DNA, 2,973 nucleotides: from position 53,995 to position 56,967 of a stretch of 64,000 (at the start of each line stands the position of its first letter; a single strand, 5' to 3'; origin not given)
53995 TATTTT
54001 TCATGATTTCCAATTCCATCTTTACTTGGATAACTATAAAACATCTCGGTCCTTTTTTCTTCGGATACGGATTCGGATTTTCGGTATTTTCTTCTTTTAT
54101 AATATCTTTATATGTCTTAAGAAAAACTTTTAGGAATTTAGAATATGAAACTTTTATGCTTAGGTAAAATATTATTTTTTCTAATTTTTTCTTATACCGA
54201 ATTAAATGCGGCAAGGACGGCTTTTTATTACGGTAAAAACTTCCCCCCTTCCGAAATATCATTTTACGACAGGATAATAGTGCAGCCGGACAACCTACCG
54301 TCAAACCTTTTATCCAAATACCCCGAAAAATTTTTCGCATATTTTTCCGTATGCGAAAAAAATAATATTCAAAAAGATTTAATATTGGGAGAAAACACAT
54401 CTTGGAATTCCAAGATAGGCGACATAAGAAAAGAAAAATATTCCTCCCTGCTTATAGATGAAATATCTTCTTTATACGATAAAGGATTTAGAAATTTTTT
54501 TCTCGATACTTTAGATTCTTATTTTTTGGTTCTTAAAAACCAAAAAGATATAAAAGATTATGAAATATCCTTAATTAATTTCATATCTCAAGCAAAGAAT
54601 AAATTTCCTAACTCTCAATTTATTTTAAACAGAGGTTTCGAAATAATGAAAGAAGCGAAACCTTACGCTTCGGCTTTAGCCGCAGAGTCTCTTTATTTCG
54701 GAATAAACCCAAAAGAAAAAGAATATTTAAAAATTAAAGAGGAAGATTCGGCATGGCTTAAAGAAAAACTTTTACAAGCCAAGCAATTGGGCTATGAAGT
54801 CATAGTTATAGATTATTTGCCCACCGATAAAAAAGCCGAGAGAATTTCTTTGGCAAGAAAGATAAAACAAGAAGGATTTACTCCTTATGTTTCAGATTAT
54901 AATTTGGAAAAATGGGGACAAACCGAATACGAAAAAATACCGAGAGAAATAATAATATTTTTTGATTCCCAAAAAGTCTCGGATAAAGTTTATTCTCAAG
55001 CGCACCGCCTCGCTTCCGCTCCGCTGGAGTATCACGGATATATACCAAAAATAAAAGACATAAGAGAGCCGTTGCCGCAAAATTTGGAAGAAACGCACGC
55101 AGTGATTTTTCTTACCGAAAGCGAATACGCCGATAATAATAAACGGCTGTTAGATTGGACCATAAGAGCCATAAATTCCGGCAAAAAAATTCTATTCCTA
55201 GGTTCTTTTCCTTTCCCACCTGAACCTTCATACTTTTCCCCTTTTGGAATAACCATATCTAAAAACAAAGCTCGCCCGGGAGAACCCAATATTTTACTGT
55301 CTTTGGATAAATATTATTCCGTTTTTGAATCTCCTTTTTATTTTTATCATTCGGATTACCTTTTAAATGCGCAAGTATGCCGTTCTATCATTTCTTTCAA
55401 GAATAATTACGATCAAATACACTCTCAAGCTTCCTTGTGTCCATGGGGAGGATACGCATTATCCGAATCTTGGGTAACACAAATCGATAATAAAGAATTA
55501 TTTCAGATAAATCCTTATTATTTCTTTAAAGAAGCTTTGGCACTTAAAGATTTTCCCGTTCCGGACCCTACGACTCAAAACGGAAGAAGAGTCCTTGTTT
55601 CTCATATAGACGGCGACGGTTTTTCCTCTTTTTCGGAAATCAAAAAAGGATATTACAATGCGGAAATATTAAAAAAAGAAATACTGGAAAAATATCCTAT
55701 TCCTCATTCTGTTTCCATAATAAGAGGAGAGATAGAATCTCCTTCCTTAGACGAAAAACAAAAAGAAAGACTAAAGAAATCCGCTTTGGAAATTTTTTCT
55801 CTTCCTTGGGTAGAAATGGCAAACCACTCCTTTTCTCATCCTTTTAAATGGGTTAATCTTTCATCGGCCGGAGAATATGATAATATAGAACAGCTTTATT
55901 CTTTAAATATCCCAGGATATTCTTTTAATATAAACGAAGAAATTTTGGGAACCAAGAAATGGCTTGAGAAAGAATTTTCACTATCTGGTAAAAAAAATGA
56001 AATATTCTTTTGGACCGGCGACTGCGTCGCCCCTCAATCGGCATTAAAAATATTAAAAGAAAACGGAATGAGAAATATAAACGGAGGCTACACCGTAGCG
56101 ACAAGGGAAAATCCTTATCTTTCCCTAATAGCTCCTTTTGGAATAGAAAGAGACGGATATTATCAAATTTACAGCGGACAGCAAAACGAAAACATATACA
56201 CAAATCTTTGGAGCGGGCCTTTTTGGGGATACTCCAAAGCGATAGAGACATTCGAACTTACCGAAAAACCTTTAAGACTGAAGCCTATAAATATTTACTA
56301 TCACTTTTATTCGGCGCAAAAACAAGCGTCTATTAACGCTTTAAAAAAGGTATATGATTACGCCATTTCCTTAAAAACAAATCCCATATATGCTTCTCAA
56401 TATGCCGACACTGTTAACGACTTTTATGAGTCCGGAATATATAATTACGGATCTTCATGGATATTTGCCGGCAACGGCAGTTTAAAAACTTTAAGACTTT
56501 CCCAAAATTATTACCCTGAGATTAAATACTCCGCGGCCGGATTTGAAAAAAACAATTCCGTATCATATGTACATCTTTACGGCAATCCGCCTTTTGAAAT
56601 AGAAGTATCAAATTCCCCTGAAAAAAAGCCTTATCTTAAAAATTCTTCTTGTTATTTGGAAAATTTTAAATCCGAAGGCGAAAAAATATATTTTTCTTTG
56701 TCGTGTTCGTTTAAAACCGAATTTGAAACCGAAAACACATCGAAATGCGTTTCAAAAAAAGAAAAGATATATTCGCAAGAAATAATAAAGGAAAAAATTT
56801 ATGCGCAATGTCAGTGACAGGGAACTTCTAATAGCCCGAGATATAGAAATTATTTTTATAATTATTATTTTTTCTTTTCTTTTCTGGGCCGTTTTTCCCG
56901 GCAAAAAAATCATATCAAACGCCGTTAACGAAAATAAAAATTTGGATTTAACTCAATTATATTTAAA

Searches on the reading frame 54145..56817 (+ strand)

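Call 60: search_protein_families(library=pfam, max_evalue=0.0001, proteins=[window:54145-56817:+])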
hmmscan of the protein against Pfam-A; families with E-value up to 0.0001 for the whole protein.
window:54145-56817:+ (890 aa): 1 family
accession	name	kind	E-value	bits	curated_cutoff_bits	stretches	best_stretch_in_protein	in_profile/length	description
PF03537.19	Glyco_hydro_114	-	5e-11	42.7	27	1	58-257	37-231/231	Glycoside-hydrolase family GH114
